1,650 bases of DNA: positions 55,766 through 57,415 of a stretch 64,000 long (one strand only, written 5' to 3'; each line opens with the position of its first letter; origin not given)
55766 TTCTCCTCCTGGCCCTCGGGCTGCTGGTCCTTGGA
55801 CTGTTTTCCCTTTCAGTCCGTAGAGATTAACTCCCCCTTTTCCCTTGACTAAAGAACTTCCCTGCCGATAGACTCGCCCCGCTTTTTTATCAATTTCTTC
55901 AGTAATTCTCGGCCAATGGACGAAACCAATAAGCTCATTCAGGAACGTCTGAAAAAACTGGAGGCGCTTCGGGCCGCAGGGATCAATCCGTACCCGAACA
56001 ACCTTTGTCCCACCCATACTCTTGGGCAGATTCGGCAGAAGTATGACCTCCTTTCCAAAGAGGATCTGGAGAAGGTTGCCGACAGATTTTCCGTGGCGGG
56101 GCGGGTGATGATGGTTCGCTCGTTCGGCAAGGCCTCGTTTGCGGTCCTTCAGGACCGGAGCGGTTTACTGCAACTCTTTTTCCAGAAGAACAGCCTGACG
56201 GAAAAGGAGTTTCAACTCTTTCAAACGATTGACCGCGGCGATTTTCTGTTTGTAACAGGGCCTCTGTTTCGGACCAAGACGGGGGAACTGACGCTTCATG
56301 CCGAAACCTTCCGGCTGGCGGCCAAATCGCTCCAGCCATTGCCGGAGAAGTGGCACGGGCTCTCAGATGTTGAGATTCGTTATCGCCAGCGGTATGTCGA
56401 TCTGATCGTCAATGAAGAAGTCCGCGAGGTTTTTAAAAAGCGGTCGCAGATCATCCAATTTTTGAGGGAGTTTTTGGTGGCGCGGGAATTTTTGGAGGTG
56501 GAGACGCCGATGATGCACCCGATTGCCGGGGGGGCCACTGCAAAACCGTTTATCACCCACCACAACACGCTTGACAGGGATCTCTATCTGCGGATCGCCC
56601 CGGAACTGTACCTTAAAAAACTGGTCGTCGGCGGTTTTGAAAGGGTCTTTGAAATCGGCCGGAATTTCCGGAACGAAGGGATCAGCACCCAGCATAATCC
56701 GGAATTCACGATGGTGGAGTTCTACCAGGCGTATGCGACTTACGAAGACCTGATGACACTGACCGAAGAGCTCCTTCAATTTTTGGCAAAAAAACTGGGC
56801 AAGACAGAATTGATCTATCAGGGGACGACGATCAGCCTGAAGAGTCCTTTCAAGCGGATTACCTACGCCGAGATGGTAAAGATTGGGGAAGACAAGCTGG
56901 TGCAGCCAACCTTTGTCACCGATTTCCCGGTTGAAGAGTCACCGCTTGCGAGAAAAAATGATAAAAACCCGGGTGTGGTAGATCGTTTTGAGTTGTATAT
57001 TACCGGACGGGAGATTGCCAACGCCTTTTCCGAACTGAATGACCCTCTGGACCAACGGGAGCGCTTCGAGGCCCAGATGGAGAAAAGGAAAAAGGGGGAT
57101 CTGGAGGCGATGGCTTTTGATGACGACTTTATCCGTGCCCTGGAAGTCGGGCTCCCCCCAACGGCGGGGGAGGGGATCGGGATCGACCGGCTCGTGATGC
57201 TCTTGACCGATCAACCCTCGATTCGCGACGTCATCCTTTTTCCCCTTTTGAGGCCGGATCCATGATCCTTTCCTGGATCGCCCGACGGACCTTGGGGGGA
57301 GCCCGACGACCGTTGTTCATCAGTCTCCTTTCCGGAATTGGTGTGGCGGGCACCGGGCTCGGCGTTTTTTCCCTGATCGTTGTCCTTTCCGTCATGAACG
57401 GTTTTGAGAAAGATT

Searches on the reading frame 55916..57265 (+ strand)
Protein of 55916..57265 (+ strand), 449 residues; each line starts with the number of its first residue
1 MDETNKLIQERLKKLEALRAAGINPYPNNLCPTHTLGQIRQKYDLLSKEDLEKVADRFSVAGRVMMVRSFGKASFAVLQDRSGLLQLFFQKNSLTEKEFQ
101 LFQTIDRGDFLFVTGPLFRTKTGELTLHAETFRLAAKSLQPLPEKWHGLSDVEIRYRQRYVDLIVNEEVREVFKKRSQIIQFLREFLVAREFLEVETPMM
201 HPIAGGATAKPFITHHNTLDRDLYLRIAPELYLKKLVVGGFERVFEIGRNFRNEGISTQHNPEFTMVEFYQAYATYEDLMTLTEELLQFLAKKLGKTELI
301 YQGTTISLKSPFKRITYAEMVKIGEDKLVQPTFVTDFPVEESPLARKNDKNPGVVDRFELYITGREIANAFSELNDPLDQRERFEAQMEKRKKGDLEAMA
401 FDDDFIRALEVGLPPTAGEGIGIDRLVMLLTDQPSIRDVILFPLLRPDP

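Call 4: search_protein_families(library=pfam, proteins=[window:55916-57265:+], max_evalue=0.1)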
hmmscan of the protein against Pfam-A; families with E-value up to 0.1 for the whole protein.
window:55916-57265:+ (449 aa): 4 families
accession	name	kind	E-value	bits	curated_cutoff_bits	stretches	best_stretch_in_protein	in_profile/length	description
PF00152.25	tRNA-synt_2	-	1.4e-92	310.6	25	1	152-444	2-306/308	tRNA synthetases class II (D, K and N)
PF01336.31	tRNA_anti-codon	-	5.6e-15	55.5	27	1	59-134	2-74/75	OB-fold nucleic acid binding domain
PF01409.25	tRNA-synt_2d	-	0.00013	21.9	19.8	1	243-290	104-153/246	tRNA synthetases class II core domain (F)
PF18026.6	Exog_C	-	0.086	13.2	29.5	0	357-371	5-19/49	Endo/exonuclease (EXOG) C-terminal domain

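Call 14: find_related_loci(query=window:55916-57265:+, collection=genome_contigs, flank=10000)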
Query window:55916-57265:+ (449 aa) in genome_contigs; peptide patterns used: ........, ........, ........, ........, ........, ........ (x = any residue, [..] = any of these).
600 stretches matched a pattern (row limit reached: there are more); 597 encode a relative of the query (tblastn E <= 1e-3); the best 80 are kept; 80 distinct loci.
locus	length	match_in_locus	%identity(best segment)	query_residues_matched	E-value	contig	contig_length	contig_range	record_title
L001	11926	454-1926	62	1-446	0e+0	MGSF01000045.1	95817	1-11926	MAG: Deltaproteobacteria bacterium RIFCSPLOWO2_02_FULL_50_16 rifcsplowo2_02_scaffold_297, whole genome shotgun sequence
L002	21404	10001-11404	61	1-446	0e+0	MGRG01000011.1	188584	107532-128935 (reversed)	MAG: Deltaproteobacteria bacterium RIFCSPHIGHO2_01_FULL_43_49 rifcsphigho2_01_scaffold_501, whole genome shotgun sequenc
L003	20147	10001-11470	57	1-446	7e-179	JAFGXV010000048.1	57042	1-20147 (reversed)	MAG: Desulfuromonadaceae bacterium isolate ZodW_Metabat.6 k87_16556699, whole genome shotgun sequence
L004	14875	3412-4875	57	1-446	2e-178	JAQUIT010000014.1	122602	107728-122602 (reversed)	MAG: Desulfuromonadaceae bacterium isolate STCSWMC_67 NODE_183_length_122602_cov_62.528475_ST_CSWMC, whole genome shotgu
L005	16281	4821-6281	57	2-446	8e-178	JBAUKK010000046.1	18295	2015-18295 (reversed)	MAG: Candidatus Deferrimicrobiaceae bacterium isolate MFD02415_ilm_asm_bin11 k127_68153, whole genome shotgun sequence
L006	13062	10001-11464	58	1-446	3e-177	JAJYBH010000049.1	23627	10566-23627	MAG: Deltaproteobacteria bacterium isolate BP8.bin69 NODE_2764_length_23627_cov_2.045277, whole genome shotgun sequence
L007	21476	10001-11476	56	1-448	9e-177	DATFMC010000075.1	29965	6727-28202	MAG TPA_asm: Geopsychrobacteraceae bacterium isolate SMAG_U9214 k141_345289, whole genome shotgun sequence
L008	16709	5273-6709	57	10-446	2e-176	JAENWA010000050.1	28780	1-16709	MAG: Desulfuromonadales bacterium isolate 3_4_m_bin4 c_000001566967, whole genome shotgun sequence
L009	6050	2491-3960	56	2-446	3e-178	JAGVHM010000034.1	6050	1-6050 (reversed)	MAG: bacterium isolate DeMMO2_54 c_000000024079, whole genome shotgun sequence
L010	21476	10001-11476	56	1-448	2e-176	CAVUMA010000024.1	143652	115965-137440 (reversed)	MAG: uncultured Nitrospiraceae bacterium isolate MFD06435.bin.2.125 genome assembly, contig: contig_93660, whole genome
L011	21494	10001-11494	55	3-446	8e-176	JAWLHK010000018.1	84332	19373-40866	MAG: bacterium isolate 30dZY2.bin.61 NODE_487_length_84332_cov_5.889366, whole genome shotgun sequence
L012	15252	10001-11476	55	1-448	6e-176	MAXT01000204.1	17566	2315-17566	MAG: Desulfuromonadales bacterium C00003107 5579_contig_34226.2, whole genome shotgun sequence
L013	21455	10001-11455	56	5-448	6e-176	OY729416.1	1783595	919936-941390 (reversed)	MAG: Thermodesulfobacteriota bacterium isolate ba02c5ff-97d3-4768-ae28-618c4039653d genome assembly, chromosome: 1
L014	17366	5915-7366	56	11-446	2e-175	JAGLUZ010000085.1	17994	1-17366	MAG: Deltaproteobacteria bacterium isolate RS_11_47 ZL20.bin.47.fa_85, whole genome shotgun sequence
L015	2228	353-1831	55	2-448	0e+0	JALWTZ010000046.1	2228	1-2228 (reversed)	MAG: Lysobacterales bacterium isolate M2_metabat2_scaf2bin.237 M2_NODE_117351_length_2228_cov_8.973822, whole genome sho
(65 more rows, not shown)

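Call 19: search_protein_families(library=pfam, proteins=[L002:609-2537:+, L002:2648-3439:+, L002:4139-8419:+, L002:8559-9968:+], max_evalue=0.01)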
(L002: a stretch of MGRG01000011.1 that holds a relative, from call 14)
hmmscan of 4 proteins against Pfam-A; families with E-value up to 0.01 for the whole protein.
L002:609-2537:+ (642 aa): 10 families
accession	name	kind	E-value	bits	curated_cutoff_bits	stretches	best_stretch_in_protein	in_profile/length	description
PF01434.24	Peptidase_M41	-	8.6e-72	241.4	29.9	1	408-597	1-191/191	Peptidase family M41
PF00004.35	AAA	-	5e-46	156.8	21.2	1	195-327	1-130/131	ATPase family associated with various cellular activities (AAA)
PF17862.7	AAA_lid_3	-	4.9e-13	48.8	27.2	1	350-393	1-44/45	AAA+ lid domain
PF06480.20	FtsH_ext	-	2.1e-07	31.5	25.5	1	9-76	2-71/103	FtsH Extracellular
PF06068.19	TIP49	-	2.1e-05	24.3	23.8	1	161-228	26-88/347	TIP49 P-loop domain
PF07728.20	AAA_5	-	0.00017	22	22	1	194-316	1-137/139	AAA domain (dynein-related subfamily)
PF05496.18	RuvB_N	-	0.00027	21.2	27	1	157-261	5-94/159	Holliday junction DNA helicase RuvB P-loop domain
PF13191.12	AAA_16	-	0.00095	20.1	32.6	0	192-214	24-46/167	AAA ATPase domain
PF07724.20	AAA_2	-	0.0052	17.3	27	0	198-264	9-88/166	AAA domain (Cdc48 subfamily)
PF13401.12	AAA_22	-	0.0075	17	27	0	195-216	8-29/130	AAA domain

L002:2648-3439:+ (263 aa): 1 family
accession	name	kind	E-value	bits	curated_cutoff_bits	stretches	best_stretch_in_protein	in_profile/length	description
PF00809.28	Pterin_bind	-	1.2e-95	320.3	25.5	1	8-248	1-244/244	Pterin binding enzyme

L002:4139-8419:+ (1426 aa): 0 families

L002:8559-9968:+ (469 aa): 0 families
